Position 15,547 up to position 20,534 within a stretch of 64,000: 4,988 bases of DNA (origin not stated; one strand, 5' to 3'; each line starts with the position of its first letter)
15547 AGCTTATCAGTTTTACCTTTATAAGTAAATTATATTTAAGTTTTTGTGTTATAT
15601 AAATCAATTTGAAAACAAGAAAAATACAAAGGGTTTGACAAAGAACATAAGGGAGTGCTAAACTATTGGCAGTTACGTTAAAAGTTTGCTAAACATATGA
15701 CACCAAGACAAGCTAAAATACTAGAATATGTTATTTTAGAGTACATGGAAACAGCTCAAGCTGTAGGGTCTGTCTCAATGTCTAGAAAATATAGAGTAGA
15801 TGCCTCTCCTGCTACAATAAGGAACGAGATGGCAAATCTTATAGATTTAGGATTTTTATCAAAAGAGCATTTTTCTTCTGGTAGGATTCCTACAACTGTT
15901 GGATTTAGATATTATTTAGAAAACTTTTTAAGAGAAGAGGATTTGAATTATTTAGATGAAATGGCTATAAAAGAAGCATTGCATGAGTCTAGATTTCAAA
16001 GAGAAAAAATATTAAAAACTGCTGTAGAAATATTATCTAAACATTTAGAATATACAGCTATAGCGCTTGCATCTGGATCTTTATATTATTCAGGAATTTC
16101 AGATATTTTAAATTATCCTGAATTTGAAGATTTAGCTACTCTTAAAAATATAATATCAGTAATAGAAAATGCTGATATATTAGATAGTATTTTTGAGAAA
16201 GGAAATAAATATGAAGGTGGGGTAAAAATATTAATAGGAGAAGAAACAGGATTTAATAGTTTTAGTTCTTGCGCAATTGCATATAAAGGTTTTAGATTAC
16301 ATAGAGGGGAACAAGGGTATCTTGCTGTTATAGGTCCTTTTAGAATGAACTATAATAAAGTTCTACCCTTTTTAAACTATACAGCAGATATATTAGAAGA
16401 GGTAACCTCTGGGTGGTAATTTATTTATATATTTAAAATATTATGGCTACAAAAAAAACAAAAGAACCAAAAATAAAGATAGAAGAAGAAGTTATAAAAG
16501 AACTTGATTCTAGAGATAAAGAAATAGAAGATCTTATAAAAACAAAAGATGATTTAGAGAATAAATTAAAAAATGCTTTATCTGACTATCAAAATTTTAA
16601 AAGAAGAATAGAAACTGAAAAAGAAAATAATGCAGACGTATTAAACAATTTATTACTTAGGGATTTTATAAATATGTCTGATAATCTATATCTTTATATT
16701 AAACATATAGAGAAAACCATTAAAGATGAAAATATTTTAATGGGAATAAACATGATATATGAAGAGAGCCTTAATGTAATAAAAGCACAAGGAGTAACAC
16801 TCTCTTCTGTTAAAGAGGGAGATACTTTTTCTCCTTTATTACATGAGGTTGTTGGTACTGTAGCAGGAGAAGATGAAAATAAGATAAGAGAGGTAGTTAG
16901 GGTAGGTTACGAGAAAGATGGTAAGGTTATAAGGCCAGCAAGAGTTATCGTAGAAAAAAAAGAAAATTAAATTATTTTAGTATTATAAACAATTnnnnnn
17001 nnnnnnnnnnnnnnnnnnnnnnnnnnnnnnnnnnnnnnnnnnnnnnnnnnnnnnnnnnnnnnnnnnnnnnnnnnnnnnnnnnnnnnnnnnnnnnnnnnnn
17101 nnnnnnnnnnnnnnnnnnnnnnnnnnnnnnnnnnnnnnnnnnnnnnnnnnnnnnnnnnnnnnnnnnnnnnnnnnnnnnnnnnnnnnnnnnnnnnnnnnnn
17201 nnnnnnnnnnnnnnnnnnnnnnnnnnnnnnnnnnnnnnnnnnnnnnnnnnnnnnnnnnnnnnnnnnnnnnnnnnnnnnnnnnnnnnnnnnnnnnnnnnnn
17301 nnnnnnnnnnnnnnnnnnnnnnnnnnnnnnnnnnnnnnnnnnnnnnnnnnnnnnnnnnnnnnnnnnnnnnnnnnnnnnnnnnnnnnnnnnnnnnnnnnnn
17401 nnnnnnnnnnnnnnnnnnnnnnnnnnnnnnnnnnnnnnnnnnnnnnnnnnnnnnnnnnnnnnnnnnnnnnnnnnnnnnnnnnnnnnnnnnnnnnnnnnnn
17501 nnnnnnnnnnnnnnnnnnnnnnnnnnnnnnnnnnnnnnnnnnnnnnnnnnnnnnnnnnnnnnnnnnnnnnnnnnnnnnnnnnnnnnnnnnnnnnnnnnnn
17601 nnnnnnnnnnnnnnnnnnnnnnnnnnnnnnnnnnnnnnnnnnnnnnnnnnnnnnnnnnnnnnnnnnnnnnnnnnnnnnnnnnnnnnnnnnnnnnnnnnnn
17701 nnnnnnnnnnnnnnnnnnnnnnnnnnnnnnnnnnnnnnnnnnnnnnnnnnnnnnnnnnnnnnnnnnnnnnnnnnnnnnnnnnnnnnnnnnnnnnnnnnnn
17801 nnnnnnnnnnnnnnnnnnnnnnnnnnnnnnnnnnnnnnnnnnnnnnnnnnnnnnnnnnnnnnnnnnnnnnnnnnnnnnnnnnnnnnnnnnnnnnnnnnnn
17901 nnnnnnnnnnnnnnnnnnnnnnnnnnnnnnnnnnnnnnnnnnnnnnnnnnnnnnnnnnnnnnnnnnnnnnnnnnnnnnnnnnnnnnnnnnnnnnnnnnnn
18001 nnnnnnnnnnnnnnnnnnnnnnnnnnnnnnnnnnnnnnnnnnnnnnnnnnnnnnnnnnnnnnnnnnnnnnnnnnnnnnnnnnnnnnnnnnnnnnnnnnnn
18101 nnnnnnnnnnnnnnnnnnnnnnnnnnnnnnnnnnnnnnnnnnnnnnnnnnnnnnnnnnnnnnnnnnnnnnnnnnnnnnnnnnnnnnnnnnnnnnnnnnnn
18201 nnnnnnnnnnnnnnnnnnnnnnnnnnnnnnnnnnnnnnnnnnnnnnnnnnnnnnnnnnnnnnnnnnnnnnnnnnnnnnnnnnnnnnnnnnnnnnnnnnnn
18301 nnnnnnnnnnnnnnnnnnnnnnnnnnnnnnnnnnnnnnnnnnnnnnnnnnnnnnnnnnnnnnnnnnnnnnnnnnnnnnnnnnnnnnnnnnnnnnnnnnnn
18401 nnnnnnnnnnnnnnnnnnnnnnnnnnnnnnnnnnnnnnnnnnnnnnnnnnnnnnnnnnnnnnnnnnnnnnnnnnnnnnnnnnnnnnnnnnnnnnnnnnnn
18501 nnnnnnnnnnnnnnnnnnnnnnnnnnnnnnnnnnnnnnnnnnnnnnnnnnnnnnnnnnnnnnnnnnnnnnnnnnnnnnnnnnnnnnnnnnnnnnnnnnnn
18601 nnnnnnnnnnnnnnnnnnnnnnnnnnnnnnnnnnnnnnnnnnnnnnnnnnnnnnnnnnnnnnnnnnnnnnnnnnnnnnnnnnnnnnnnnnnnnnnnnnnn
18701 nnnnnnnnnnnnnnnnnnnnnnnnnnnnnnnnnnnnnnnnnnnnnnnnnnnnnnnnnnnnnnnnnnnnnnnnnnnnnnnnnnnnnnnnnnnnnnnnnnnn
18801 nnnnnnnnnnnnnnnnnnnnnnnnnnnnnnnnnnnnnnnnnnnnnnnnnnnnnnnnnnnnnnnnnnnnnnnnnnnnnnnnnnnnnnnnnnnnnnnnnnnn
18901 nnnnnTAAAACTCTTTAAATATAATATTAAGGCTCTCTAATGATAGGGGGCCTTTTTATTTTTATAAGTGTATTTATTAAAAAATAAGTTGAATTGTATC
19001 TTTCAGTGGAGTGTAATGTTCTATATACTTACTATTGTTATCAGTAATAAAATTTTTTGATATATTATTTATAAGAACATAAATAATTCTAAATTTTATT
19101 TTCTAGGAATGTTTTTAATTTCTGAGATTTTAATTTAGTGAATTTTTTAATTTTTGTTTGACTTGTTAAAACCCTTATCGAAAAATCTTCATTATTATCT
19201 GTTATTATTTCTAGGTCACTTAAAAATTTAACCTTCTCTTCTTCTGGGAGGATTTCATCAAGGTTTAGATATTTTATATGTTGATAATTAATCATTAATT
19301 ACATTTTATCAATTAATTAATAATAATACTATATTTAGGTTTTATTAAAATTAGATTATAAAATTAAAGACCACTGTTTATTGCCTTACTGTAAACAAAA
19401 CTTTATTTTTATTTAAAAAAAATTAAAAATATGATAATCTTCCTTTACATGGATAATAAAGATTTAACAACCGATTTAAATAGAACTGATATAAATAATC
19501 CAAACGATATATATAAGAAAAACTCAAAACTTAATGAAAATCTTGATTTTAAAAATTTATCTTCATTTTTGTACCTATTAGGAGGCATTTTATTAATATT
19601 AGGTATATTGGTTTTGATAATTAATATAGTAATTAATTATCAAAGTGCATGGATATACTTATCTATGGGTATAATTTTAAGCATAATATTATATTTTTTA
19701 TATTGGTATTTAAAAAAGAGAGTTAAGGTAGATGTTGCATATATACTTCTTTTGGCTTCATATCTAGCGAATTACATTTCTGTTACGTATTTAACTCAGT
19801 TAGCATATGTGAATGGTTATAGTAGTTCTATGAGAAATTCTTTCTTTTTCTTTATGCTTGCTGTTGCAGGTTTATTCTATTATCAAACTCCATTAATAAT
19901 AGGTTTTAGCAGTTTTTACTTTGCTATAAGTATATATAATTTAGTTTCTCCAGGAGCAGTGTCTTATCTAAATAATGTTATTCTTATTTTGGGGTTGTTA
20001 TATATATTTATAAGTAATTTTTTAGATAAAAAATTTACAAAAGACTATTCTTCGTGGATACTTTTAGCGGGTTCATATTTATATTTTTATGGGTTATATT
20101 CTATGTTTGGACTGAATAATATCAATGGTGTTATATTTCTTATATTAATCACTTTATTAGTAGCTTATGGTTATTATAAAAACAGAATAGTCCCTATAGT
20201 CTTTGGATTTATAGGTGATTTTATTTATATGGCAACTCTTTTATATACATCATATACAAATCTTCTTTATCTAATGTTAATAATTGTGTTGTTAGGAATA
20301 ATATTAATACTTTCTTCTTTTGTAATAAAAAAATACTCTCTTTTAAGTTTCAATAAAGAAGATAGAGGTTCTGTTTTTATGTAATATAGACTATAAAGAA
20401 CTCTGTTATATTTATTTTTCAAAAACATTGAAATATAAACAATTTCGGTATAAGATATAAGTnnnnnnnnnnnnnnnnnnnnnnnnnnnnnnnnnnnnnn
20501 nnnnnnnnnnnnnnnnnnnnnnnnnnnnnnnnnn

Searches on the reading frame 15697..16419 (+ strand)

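Call 69: search_protein_families(library=pfam, proteins=[window:15697-16419:+], max_evalue=0.0001)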
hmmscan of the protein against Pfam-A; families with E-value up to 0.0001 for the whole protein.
window:15697-16419:+ (240 aa): 1 family
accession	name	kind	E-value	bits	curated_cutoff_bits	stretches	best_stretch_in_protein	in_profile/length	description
PF01628.27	HrcA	-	6.2e-24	85.6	22.2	1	71-222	75-214/215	HrcA protein C terminal domain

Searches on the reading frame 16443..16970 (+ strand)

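Call 69: search_protein_families(library=pfam, proteins=[window:16443-16970:+], max_evalue=0.0001)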
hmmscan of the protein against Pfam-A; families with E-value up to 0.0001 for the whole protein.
window:16443-16970:+ (175 aa): 1 family
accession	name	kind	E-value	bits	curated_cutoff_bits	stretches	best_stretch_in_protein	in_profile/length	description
PF01025.24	GrpE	-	3.5e-29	102.1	25.8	1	14-172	6-165/165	GrpE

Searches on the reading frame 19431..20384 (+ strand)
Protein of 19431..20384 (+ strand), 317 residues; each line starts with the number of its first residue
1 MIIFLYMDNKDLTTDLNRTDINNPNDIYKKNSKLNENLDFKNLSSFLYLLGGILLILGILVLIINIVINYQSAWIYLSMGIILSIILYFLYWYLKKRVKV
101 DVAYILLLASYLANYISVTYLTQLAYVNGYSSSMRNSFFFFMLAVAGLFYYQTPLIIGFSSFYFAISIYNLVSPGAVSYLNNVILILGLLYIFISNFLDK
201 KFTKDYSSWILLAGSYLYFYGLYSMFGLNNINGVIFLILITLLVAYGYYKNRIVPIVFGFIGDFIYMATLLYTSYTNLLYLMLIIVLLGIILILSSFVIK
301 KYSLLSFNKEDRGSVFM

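Call 42: find_encoding_contigs(protein=window:19431-20384:+, flank=10000, max_places=1)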
Protein window:19431-20384:+ (317 aa): no gene with exactly this product is on record in the collection.
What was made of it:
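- Tried and rejected: One context look-up failed because the protein was not on record (call 42).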

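Call 43: search_protein_families(library=pfam, proteins=[window:19431-20384:+], max_evalue=0.00001)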
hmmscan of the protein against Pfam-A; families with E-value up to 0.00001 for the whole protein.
window:19431-20384:+ (317 aa): 0 families
